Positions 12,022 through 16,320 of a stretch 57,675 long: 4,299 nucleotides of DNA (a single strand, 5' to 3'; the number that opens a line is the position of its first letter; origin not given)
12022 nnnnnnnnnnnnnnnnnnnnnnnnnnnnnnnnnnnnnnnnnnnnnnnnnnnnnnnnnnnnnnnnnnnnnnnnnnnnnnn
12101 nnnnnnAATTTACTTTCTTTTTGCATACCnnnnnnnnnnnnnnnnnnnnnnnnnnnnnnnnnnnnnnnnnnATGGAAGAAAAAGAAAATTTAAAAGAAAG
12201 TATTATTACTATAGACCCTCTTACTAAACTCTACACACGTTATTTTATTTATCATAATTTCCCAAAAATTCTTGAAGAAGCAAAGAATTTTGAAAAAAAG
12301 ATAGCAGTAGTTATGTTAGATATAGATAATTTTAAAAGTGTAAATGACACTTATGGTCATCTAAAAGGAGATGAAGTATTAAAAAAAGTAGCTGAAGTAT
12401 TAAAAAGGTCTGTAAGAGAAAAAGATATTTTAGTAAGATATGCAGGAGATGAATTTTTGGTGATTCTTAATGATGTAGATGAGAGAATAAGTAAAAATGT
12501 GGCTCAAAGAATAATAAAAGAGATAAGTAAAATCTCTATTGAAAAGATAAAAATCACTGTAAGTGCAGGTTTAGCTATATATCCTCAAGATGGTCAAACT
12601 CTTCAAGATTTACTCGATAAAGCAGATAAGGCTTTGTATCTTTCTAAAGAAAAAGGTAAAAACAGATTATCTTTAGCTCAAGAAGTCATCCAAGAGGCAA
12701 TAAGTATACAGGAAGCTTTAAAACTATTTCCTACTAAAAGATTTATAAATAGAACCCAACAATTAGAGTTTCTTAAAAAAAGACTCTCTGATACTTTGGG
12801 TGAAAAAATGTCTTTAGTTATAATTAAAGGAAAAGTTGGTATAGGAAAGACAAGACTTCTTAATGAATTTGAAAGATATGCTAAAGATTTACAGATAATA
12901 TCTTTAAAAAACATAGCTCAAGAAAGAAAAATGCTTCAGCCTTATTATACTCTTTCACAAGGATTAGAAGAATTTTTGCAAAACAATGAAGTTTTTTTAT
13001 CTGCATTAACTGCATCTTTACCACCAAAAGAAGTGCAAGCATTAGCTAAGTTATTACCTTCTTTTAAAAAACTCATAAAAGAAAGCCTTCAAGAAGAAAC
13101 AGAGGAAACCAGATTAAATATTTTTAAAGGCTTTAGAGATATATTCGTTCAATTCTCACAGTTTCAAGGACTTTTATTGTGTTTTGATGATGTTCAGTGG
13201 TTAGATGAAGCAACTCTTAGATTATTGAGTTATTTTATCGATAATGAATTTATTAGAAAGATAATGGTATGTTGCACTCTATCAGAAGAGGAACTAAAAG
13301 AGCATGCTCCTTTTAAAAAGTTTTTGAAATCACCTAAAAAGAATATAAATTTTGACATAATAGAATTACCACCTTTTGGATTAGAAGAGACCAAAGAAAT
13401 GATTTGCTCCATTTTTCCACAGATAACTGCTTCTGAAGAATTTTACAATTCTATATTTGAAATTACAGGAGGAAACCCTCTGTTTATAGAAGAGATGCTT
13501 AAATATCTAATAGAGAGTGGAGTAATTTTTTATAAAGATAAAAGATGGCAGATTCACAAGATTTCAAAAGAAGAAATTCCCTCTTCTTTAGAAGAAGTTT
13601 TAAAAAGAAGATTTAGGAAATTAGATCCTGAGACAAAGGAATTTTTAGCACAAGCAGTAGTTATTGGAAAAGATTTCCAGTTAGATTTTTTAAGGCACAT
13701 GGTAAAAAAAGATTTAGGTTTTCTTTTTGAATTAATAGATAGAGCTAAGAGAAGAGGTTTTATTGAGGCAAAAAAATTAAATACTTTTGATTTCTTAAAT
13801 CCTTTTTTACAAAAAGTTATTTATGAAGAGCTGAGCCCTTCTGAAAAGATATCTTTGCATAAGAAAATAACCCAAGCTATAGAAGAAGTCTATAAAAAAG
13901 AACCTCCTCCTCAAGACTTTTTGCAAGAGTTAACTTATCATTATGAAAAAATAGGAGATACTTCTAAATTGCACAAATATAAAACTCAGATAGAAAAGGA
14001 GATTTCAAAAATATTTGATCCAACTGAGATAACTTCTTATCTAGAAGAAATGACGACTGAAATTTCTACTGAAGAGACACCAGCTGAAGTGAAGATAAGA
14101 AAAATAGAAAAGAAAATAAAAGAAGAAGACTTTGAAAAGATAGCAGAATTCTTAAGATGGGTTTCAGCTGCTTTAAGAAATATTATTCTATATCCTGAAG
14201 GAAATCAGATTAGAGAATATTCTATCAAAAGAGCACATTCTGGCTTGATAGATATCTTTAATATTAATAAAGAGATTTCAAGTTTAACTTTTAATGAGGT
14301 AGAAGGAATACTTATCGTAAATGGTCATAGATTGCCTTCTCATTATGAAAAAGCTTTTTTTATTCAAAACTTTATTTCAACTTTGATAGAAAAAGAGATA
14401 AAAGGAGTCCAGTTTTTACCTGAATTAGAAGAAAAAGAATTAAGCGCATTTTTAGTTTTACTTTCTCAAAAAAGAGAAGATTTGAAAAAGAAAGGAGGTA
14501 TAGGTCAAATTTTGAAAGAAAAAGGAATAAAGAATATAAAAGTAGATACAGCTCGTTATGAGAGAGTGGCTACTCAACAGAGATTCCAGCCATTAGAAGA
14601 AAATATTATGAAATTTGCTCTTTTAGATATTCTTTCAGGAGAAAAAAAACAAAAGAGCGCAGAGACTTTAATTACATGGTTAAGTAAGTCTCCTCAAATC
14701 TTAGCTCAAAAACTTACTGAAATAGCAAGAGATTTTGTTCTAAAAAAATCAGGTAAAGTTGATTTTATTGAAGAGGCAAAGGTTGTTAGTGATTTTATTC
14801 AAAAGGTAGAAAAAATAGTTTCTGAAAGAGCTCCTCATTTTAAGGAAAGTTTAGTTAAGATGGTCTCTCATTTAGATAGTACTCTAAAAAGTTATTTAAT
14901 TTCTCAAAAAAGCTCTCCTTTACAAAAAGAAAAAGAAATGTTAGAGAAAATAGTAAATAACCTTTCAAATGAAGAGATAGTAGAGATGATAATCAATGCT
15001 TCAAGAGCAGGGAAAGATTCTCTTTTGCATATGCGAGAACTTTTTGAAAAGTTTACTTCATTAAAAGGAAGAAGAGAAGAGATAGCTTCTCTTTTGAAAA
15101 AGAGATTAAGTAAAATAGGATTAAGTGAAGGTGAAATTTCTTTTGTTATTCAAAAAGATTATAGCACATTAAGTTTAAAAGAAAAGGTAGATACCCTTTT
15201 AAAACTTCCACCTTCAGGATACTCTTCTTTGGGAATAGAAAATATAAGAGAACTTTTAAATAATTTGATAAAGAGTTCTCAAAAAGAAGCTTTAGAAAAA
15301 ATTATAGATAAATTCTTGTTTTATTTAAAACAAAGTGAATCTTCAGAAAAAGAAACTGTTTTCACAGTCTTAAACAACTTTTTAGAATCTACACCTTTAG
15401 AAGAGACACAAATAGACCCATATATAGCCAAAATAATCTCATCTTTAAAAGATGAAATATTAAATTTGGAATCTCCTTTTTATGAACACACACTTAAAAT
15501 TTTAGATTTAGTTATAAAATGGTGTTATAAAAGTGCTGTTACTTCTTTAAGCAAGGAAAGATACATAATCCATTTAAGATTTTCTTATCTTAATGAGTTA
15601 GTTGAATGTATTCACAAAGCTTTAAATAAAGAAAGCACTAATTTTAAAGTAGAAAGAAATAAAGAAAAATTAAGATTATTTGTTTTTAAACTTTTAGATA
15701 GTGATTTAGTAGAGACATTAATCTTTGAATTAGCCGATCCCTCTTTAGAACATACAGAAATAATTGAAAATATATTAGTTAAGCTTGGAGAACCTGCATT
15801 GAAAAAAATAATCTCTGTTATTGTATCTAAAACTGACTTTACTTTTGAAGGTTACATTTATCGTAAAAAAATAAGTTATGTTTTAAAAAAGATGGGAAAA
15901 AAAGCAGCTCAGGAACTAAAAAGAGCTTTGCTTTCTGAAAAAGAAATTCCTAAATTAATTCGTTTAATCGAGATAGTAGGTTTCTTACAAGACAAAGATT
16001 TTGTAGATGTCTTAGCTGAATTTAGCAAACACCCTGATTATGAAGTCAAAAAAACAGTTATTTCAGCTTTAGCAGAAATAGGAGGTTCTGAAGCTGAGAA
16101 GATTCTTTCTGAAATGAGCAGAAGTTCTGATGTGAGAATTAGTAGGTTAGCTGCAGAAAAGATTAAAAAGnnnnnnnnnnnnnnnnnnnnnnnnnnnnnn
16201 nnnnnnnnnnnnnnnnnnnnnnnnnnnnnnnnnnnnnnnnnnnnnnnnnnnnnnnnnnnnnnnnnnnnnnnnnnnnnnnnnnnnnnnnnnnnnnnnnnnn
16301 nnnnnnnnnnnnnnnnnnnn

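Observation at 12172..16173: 1333-aa GGDEF-STAND ATPase-HEAT protein with an AGDEF active site and an intact I-site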

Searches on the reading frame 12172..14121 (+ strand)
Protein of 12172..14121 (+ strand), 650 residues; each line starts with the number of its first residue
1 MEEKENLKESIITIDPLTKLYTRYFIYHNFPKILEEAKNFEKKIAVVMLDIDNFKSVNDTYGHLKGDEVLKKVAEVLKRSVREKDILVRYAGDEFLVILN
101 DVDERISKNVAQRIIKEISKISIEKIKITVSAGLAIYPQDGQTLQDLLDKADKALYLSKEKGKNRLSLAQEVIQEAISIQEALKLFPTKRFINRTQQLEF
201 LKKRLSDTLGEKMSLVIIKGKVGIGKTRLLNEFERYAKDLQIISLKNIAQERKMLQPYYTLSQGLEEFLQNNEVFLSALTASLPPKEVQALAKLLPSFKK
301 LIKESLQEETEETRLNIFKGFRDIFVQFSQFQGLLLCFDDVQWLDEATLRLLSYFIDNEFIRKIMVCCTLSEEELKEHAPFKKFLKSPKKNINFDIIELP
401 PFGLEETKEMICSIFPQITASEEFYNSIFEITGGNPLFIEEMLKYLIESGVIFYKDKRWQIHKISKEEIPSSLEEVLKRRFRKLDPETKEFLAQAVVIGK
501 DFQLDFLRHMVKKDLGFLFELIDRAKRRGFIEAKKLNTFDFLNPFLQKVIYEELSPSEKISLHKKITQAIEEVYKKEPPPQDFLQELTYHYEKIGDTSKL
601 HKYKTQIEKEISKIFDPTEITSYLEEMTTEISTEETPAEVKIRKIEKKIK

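Call 51: predict_structure(alignment_id=A3)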
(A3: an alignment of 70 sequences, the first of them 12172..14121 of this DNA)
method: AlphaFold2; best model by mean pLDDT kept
length: 650 residues; sequences in the alignment: 70
mean_pLDDT: 89.4   pTM: 0.81
mean pLDDT of the five models: 89.4, 89.0, 87.6, 87.6, 87.0
residues with pLDDT >= 90: 452; 70-90: 151; 50-70: 27; < 50: 20
segments of 3 or more residues with pLDDT < 50: 2-4, 630-636, 639-641, 646-650
pLDDT, mean of each block of 10 residues (from residue 1): 51 86 90 93 96 91 94 97 94 95 94 96 90 96 92 91 89 85 90 94 97 95 95 97 95 91 95 93 93 92 74 92 96 96 96 94 97 92 94 96 97 93 95 96 92 91 83 94 92 92 86 85 91 89 90 95 93 71 86 94 89 85 64 45 48
secondary structure, 60 per line:
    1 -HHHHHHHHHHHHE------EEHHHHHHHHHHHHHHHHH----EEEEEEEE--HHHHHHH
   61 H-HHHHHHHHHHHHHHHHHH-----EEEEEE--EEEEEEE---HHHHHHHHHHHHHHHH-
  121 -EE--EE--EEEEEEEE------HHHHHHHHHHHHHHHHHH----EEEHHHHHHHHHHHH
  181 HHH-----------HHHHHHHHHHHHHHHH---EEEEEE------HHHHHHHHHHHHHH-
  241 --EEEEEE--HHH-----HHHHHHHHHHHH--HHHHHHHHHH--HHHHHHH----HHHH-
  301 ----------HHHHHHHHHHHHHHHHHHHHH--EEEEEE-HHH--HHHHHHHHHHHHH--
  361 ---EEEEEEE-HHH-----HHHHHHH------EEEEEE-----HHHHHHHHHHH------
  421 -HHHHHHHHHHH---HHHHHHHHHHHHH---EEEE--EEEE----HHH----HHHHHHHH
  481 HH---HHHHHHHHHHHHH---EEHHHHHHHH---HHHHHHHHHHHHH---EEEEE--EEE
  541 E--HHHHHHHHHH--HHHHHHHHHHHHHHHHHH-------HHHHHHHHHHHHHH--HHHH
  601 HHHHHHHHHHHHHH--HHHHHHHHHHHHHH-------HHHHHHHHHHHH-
elements in order: H2-13 H23-39 E44-51 H54-61 H63-80 E86-91 E94-100 H104-119 E130-137 H144-161 E166-168 H169-183 H195-210 E214-219 H226-239 E243-248 H259-270 H273-282 H285-291 H296-299 H311-331 E334-339 H346-358 E364-370 H380-386 E393-398 H404-414 H422-432 H436-448 E452-455 E458-461 H473-482 H486-498 H504-511 H515-527 E531-535 E538-541 H544-553 H556-573 H581-594 H597-614 H617-630 H638-649

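Call 54: fold_search(model_id=the predicted structure, library=pdb)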
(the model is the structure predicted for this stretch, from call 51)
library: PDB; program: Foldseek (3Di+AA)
matches with E <= 10: 1621; with E <= 0.001: 345
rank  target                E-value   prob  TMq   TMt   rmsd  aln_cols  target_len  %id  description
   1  6d9m                  9.2e-14  1.00  0.24  0.47   1.4       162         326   40  T4-Lysozyme fusion to Geobacter GGDEF (released 2019-04-10)
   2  5m3c_A                2.8e-13  1.00  0.23  0.35  24.4       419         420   19  Structure of the hybrid domain (GGDEF-EAL) of PA0575 from Pseudomonas aeruginosa PAO1 at 2.8 Ang. with GTP and Ca2+ bo (released 2017-12-20)
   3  4urg_B                3.4e-13  1.00  0.22  0.88   1.6       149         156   40  Crystal Structure of GGDEF domain from T.maritima (active-like dimer) (released 2014-10-08)
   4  4rnf                  4.4e-13  1.00  0.23  0.34  23.1       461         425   17  PaMorA tandem diguanylate cyclase - mutant phosphodiesterase, apo form (released 2014-11-19)
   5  4urs_A                4.6e-13  1.00  0.22  0.86   1.6       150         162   39  Crystal Structure of GGDEF domain from T.maritima (released 2014-10-08)
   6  4rnh                  6.9e-13  1.00  0.22  0.34  23.6       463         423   17  PaMorA tandem diguanylate cyclase - phosphodiesterase, c-di-GMP complex (released 2014-11-19)
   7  5m3c_B                8.5e-13  1.00  0.24  0.36  17.7       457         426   18  Structure of the hybrid domain (GGDEF-EAL) of PA0575 from Pseudomonas aeruginosa PAO1 at 2.8 Ang. with GTP and Ca2+ bo (released 2017-12-20)
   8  3ign                  1.0e-12  1.00  0.24  0.90   1.8       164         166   35  Crystal Structure of the GGDEF domain from Marinobacter aquaeolei diguanylate cyclase complexed with c-di-GMP - Northeas (released 2009-08-11)
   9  4urg_A                1.6e-12  1.00  0.22  0.90   1.7       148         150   39  Crystal Structure of GGDEF domain from T.maritima (active-like dimer) (released 2014-10-08)
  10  6ttr_A                1.9e-12  1.00  0.24  0.79   2.4       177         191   30  Crystal Structure of the coiled coil and GGDEF domain of DgcB from Caulobacter crescentus in complex with c-di-GMP (released 2021-01-13)
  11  4zvf                  2.3e-12  1.00  0.23  0.87   2.0       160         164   35  Crystal structure of GGDEF domain of the E. coli DosC - form II (GTP-alpha-S-bound) (released 2015-11-11)
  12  6tts_A                2.6e-12  1.00  0.23  0.86   1.8       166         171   32  Crystal structure of the GGDEF domain of DgcB from Caulobacter crescentus in complex with c-di-GMP (released 2021-01-13)
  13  6tts_B                3.3e-12  1.00  0.23  0.82   2.4       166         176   32  Crystal structure of the GGDEF domain of DgcB from Caulobacter crescentus in complex with c-di-GMP (released 2021-01-13)
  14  4zvg_A                3.7e-12  1.00  0.23  0.88   1.9       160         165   35  Crystal structure of GGDEF domain of the E. coli DosC - form III (released 2015-11-11)
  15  6ttr_B                3.8e-12  1.00  0.24  0.76   3.0       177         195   30  Crystal Structure of the coiled coil and GGDEF domain of DgcB from Caulobacter crescentus in complex with c-di-GMP (released 2021-01-13)
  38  3sfz                  6.8e-11  1.00  0.39  0.24   9.6       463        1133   16  Crystal structure of full-length murine Apaf-1 (released 2011-08-24)
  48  6mfv_A                1.2e-10  1.00  0.38  0.38   6.5       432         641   14  Crystal structure of the Signal Transduction ATPase with Numerous Domains (STAND) protein with a tetratricopeptide rep (released 2019-02-20)
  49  1z6t_B                1.2e-10  1.00  0.39  0.43   9.0       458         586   16  Structure of the apoptotic protease-activating factor 1 bound to ADP (released 2005-04-19)
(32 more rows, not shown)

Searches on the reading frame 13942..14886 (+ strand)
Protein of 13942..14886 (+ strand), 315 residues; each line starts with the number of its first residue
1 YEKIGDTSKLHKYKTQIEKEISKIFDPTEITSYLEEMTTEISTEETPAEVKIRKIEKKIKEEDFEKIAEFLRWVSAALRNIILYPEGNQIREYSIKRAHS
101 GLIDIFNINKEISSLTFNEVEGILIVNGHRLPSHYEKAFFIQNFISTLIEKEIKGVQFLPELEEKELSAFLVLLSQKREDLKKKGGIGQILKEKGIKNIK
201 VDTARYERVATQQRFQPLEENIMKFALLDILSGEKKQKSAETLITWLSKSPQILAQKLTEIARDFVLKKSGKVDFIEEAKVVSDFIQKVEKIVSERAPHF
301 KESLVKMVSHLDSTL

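Call 66: search_protein_families(library=pfam, proteins=[window:13942-14886:+], max_evalue=10)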
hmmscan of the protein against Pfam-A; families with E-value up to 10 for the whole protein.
window:13942-14886:+ (315 aa): 6 families
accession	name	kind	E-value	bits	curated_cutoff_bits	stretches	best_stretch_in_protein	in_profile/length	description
PF20930.2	Dicer_PBD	-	0.074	13.7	26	1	48-82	55-89/100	Dicer, partner-binding domain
PF00439.30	Bromodomain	-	0.22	11.9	21.7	1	49-86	36-73/84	Bromodomain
PF11728.13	ArAE_1_C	-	0.26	11.7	22.4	1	9-58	3-52/166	Putative aromatic acid exporter C-terminal domain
PF09162.16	Tap-RNA_bind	-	0.38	11.1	24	1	15-74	19-76/80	Tap, RNA-binding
PF14073.11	Cep57_CLD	-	0.42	11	28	1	27-66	118-157/178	Centrosome localisation domain of Cep57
PF10211.14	Ax_dynein_light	-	1.3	9.4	26.4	1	205-264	89-148/187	Axonemal dynein light chain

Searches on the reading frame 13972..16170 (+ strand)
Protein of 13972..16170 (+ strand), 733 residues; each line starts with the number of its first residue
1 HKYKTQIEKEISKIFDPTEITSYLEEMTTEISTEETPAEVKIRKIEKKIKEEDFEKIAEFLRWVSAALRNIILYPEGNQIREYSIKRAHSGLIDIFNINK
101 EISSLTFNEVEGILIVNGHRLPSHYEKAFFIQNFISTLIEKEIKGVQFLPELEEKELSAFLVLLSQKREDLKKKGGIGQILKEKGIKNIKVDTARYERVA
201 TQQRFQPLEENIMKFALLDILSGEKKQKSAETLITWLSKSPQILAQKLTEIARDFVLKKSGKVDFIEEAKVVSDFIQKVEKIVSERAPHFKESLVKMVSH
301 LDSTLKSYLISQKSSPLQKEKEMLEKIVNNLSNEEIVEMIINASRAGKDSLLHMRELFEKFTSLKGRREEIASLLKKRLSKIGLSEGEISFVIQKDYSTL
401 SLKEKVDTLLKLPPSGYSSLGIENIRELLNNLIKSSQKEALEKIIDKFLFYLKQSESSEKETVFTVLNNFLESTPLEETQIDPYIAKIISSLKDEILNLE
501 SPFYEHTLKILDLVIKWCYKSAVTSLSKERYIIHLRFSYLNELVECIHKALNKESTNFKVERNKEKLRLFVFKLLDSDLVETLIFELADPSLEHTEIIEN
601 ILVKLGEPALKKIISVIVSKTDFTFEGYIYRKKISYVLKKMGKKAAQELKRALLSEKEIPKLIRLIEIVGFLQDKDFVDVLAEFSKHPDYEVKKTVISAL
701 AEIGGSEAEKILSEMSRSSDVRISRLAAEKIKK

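Call 45: predict_structure(alignment_id=A2)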
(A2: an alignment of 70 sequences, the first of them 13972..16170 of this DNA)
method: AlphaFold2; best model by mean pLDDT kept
length: 733 residues; sequences in the alignment: 70
mean_pLDDT: 88.7   pTM: 0.65
mean pLDDT of the five models: 88.7, 87.1, 87.0, 86.5, 86.0
residues with pLDDT >= 90: 484; 70-90: 183; 50-70: 44; < 50: 22
segments of 3 or more residues with pLDDT < 50: 26-35, 196-203
pLDDT, mean of each block of 10 residues (from residue 1): 57 54 48 51 75 93 97 94 96 92 92 92 92 95 94 96 94 89 93 61 57 77 71 87 91 88 87 89 86 90 86 75 84 91 84 90 82 94 92 88 95 91 94 94 97 87 95 93 96 95 95 97 94 97 97 95 97 96 94 95 94 91 86 96 96 96 97 97 97 98 97 97 97 94
secondary structure, 60 per line:
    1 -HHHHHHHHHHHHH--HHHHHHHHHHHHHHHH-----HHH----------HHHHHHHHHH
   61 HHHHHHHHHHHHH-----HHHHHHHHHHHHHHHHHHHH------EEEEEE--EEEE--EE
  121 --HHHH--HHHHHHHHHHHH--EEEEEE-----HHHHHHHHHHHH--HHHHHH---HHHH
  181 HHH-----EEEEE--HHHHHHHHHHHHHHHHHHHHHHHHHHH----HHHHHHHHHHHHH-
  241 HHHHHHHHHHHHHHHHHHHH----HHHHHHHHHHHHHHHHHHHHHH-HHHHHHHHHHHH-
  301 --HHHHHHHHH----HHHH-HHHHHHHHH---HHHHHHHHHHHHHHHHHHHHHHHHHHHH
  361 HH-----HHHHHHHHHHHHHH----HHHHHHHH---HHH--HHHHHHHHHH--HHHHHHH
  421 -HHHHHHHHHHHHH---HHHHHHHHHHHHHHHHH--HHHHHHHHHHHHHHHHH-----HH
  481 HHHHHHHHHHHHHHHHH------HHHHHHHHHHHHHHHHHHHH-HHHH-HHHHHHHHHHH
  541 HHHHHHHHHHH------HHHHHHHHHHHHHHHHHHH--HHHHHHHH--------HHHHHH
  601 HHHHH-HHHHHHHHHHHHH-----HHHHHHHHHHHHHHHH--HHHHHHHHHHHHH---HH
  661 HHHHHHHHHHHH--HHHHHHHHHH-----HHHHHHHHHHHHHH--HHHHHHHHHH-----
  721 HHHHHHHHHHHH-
elements in order (helices of 4 or more, strands of 3 or more residues): H2-14 H17-32 H51-73 H79-98 E105-110 E113-116 H123-126 H129-140 E143-148 H154-165 H168-173 H177-183 E189-193 H196-222 H227-239 H241-260 H265-286 H288-299 H303-311 H316-319 H321-329 H333-362 H368-381 H386-393 H402-411 H414-420 H422-434 H438-454 H457-473 H479-497 H504-523 H525-528 H530-551 H558-576 H579-586 H595-605 H607-619 H625-640 H643-655 H659-672 H675-684 H690-703 H706-715 H721-732

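Call 50: fold_search(model_id=the predicted structure, library=pdb)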
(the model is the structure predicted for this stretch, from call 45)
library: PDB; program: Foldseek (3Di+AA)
matches with E <= 10: 1341; with E <= 0.001: 180
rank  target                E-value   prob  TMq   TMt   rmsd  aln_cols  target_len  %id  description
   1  9mf5_A                2.6e-06  1.00  0.21  0.25  20.2       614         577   14  CryoEM structure of the Protein Phosphatase 2A (Abeta-B56gamma-Calpha) holoenzyme complex (released 2025-07-09)
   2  8u89_A                3.4e-06  1.00  0.19  0.23  19.6       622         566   14  The structure of the PP2A-B56Delta holoenzyme mutant - E197K (released 2024-01-10)
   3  6xte_A                8.7e-06  1.00  0.23  0.17  34.3       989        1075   11  Human karyopherin RanBP5 (isoform-1) (released 2020-04-22)
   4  7k36_A                9.4e-06  1.00  0.20  0.24  19.3       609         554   13  Cryo-EM structure of STRIPAK complex (released 2021-03-10)
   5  4rv1_D                1.1e-05  1.00  0.19  0.29  17.0       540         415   15  Crystal Structure of Engineered Protein. Northeast Structural Genomics Consortium (NESG) Target OR497. (released 2014-12-10)
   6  8uwb_D                1.1e-05  1.00  0.21  0.24  19.2       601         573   15  Crystal structure of PP2A PPP2R1A-PPP2CA-PPP2R5E phosphatase. (released 2024-04-17)
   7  7q3l_A                1.4e-05  1.00  0.19  0.18  31.9       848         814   10  Human 17S U2 snRNP 5' domain (released 2022-03-30)
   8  7zbz_D                1.6e-05  1.00  0.20  0.15  27.1       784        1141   12  CAND1 delhairpin-SCF-SKP2 CAND1 partly engaged SCF partly rocked (released 2023-04-19)
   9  6qdl                  1.8e-05  1.00  0.17  0.15  39.0       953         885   11  Molecular features of the UNC-45 chaperone critical for binding and folding muscle myosin (released 2019-10-30)
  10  4rv1_C                2.0e-05  1.00  0.22  0.32  15.6       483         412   16  Crystal Structure of Engineered Protein. Northeast Structural Genomics Consortium (NESG) Target OR497. (released 2014-12-10)
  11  4rv1_A                2.0e-05  1.00  0.19  0.29  15.9       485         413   17  Crystal Structure of Engineered Protein. Northeast Structural Genomics Consortium (NESG) Target OR497. (released 2014-12-10)
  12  6en4_C                2.0e-05  1.00  0.22  0.20  32.0       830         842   10  SF3b core in complex with a splicing modulator (released 2018-06-20)
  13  7q4o_A                2.1e-05  1.00  0.19  0.17  34.2       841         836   12  Substrate-bound A-like U2 snRNP (released 2022-03-30)
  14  7z8v_D                2.1e-05  1.00  0.20  0.14  27.1       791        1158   11  CAND1-SCF-SKP2 (SKP1deldel) CAND1 engaged SCF rocked (released 2023-04-19)
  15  7abh_u                2.2e-05  1.00  0.19  0.15  35.4       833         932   10  Human pre-Bact-2 spliceosome (SF3b/U2 snRNP portion) (released 2020-12-09)
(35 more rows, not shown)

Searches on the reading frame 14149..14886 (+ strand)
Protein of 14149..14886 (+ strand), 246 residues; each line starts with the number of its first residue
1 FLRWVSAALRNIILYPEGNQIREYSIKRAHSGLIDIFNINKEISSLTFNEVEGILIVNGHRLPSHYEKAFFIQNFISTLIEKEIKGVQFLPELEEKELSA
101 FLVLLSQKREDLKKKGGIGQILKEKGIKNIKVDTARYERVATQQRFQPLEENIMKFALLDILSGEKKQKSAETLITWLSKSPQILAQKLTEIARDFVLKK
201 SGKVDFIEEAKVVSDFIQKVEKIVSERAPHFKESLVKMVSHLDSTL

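Call 65: search_solved_structures(query=A4, max_evalue=10)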
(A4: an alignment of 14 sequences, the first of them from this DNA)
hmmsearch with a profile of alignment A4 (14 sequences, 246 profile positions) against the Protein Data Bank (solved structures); distinct sequences matched with E-value up to 10: 5.
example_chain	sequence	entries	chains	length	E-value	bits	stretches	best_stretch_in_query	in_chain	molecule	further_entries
3hje_A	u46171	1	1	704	0.0019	20.9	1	60-113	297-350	704aa long hypothetical glycosyltransferase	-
6xr2_A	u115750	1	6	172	0.21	14.2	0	158-207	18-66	dTor_3x57R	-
8e0n_A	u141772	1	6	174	0.51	13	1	158-224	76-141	BGL18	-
6xr1_A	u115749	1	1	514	0.62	12.7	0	158-203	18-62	dTor_9x57R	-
7tbj_D1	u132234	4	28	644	1.1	11.9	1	157-242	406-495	NUP93 SOL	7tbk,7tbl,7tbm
